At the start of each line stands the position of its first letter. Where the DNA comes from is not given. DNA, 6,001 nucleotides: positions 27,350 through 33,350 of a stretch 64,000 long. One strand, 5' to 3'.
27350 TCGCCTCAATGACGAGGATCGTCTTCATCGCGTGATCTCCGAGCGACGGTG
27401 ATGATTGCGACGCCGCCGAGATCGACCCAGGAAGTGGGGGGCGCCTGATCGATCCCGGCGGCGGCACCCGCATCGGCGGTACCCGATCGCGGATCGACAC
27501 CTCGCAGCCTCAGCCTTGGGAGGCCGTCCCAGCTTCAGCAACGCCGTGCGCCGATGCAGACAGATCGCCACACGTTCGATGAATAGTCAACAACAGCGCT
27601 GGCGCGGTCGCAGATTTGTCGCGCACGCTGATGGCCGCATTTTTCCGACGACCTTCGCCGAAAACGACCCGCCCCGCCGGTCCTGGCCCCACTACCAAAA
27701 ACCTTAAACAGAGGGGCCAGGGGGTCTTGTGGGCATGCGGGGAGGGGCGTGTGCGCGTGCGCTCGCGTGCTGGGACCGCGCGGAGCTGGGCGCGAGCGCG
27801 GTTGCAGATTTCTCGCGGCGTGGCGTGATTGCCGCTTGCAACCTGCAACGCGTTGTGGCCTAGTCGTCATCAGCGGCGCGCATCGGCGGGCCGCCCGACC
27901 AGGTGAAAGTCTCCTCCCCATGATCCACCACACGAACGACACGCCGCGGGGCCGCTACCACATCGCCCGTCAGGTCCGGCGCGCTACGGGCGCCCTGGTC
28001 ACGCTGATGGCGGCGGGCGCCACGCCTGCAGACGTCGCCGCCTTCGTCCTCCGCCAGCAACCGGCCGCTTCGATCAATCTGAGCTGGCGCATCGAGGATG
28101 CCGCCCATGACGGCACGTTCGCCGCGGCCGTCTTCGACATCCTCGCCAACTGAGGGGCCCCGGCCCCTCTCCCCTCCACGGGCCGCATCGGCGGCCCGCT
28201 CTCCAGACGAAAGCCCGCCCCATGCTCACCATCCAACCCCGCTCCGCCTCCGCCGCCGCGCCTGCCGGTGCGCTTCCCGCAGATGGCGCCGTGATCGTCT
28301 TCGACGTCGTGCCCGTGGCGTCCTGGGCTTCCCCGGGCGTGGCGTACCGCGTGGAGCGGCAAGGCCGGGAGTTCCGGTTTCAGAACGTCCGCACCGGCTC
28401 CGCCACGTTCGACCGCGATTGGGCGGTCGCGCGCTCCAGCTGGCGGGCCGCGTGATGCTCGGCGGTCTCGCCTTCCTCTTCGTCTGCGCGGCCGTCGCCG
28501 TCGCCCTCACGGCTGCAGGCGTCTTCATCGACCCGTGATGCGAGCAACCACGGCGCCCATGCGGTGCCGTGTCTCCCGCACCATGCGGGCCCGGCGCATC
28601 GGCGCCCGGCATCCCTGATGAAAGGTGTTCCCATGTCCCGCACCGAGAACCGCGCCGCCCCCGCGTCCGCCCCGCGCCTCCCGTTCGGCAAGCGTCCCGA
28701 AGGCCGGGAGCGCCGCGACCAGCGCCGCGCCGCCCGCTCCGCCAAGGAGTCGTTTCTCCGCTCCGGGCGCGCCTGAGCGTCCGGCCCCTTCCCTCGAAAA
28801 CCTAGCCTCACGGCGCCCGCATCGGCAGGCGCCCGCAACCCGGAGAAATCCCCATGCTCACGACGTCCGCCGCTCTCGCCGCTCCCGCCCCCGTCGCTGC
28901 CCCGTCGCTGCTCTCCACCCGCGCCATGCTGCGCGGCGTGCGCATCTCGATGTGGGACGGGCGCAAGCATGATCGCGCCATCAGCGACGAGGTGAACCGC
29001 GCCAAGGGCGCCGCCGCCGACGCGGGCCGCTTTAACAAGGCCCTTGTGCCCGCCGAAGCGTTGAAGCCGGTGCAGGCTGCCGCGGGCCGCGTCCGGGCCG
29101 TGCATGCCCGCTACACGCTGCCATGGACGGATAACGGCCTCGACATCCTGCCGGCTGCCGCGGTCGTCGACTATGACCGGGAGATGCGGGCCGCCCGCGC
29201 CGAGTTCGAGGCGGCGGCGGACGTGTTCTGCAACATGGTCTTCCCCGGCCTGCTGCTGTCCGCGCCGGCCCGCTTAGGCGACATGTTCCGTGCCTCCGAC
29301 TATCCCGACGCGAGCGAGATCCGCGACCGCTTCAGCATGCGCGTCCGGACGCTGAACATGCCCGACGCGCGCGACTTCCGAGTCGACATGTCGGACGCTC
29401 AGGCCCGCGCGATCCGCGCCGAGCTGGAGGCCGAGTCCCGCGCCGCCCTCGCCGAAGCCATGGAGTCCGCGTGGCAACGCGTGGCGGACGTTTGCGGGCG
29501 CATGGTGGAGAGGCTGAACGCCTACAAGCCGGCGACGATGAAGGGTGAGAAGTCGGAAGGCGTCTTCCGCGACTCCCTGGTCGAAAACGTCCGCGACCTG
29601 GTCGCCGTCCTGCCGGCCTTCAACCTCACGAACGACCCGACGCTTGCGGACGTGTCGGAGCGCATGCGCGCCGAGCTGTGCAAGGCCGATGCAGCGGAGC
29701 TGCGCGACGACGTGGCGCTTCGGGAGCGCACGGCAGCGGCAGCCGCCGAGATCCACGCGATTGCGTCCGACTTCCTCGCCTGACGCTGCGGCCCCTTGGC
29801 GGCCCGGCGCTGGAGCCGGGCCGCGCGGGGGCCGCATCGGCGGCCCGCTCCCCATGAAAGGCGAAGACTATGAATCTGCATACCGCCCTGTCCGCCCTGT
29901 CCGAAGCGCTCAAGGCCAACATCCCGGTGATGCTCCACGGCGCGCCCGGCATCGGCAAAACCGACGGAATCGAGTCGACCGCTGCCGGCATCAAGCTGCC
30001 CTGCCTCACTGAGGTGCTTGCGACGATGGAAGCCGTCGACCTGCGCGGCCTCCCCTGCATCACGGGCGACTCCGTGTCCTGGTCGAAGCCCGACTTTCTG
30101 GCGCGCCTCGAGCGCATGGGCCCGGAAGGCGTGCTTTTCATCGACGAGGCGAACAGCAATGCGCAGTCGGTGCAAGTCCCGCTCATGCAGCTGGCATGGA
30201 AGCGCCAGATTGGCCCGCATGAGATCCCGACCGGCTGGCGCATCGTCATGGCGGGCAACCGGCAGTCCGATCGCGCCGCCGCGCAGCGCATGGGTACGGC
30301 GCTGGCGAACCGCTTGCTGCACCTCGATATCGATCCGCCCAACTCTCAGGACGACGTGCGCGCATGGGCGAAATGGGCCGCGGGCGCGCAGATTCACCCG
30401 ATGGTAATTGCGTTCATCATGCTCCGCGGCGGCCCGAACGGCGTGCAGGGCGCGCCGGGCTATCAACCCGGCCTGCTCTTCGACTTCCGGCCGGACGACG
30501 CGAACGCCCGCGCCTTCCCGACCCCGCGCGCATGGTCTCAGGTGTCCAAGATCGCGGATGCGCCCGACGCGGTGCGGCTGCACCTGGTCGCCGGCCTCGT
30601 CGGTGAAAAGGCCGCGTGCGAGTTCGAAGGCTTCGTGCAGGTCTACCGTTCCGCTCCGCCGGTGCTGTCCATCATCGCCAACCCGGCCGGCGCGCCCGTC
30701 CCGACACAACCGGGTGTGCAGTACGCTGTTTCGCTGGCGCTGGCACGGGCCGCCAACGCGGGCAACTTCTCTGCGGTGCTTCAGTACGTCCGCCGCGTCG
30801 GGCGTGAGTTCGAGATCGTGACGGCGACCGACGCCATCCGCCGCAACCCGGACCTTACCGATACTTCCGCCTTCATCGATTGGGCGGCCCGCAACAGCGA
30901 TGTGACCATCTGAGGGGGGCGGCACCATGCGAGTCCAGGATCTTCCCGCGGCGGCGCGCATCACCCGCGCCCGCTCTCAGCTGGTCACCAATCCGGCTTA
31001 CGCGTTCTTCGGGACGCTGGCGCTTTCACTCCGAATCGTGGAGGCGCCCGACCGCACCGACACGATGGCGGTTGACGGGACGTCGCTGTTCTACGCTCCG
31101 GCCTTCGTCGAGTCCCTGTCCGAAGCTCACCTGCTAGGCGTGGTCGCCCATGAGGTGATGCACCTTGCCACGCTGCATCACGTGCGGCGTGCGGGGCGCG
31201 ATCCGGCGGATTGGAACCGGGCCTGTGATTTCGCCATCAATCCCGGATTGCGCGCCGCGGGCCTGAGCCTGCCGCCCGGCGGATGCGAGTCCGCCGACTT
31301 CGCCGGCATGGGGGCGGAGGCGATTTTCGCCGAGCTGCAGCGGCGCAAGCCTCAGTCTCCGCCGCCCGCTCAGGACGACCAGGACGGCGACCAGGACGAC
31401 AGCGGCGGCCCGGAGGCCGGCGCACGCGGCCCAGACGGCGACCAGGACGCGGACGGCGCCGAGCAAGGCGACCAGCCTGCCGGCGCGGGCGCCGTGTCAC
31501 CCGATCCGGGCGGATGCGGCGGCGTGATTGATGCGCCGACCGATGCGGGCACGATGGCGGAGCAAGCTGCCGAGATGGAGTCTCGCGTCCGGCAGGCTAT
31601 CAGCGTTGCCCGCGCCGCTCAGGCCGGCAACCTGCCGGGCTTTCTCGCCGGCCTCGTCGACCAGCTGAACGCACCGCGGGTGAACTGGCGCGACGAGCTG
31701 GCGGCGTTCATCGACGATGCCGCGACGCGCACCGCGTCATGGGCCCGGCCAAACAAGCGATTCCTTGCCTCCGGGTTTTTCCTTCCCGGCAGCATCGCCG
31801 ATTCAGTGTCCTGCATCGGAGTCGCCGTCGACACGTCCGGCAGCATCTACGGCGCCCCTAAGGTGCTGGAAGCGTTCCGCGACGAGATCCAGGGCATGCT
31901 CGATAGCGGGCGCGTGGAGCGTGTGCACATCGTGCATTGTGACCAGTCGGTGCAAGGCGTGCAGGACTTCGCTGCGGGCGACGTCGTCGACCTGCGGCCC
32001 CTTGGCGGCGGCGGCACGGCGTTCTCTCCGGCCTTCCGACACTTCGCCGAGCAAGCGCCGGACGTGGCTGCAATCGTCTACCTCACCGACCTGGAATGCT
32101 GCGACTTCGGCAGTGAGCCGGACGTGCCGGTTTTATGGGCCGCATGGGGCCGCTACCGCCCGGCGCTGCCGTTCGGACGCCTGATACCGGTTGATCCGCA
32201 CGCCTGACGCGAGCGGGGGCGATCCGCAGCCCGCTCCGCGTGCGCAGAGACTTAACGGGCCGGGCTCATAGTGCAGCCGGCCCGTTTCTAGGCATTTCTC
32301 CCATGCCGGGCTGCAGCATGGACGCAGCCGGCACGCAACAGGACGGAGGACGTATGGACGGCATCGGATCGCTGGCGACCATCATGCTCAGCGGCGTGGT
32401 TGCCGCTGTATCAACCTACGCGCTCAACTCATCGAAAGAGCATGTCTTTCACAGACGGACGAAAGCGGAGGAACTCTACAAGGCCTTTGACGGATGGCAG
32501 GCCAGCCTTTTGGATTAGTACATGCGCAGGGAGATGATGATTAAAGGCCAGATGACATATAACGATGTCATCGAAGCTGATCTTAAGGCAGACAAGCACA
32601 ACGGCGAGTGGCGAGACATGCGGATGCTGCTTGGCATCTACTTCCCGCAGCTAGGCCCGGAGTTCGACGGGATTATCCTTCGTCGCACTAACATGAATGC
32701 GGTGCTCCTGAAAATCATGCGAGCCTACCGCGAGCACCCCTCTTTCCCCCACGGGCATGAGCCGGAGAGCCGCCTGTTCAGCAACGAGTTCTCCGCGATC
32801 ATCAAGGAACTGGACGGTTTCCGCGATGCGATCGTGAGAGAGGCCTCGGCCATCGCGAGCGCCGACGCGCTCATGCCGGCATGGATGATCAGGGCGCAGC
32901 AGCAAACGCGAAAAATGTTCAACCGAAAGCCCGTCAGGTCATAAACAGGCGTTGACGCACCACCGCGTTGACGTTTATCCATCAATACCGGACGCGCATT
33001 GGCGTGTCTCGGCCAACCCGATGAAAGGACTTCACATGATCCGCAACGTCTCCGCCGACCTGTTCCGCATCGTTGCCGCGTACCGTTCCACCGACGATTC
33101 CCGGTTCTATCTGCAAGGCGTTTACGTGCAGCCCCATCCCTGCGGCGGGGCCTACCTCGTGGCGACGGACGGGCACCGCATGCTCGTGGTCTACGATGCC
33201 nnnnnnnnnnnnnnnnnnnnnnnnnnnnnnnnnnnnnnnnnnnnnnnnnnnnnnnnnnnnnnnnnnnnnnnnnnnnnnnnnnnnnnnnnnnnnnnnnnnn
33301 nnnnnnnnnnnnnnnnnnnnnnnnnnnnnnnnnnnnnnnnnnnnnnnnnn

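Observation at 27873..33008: Six copies of a GC-ATYG-GC hairpin at a fixed distance upstream of start codons in the early accessory operon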

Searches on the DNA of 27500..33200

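Call 65: search_rna_families(source=window, start=27500, end=33200, threshold=evalue, max_evalue=5)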
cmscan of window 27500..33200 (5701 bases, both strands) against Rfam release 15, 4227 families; matches with E-value up to 5: 4.
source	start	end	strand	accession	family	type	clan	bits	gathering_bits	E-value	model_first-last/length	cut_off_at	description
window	29490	29628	+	RF02995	IMES-5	Gene; sRNA;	-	20.3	96.1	1.5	1-150/150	no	IMES-5 RNA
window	32530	32582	+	RF01312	sR9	Gene; snRNA; snoRNA; CD-box;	-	19.4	36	2.6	1-55/55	no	Small nucleolar RNA sR9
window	31923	32050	-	RF02225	sX6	Gene; sRNA;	-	18.1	40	0.15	1-342/342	no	Proteobacterial sRNA sX6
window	28066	28155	+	RF01514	Afu_513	Gene; snRNA; snoRNA; CD-box;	-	17.1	48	2.4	1-103/103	no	A. fumigatus snoRNA Afu_513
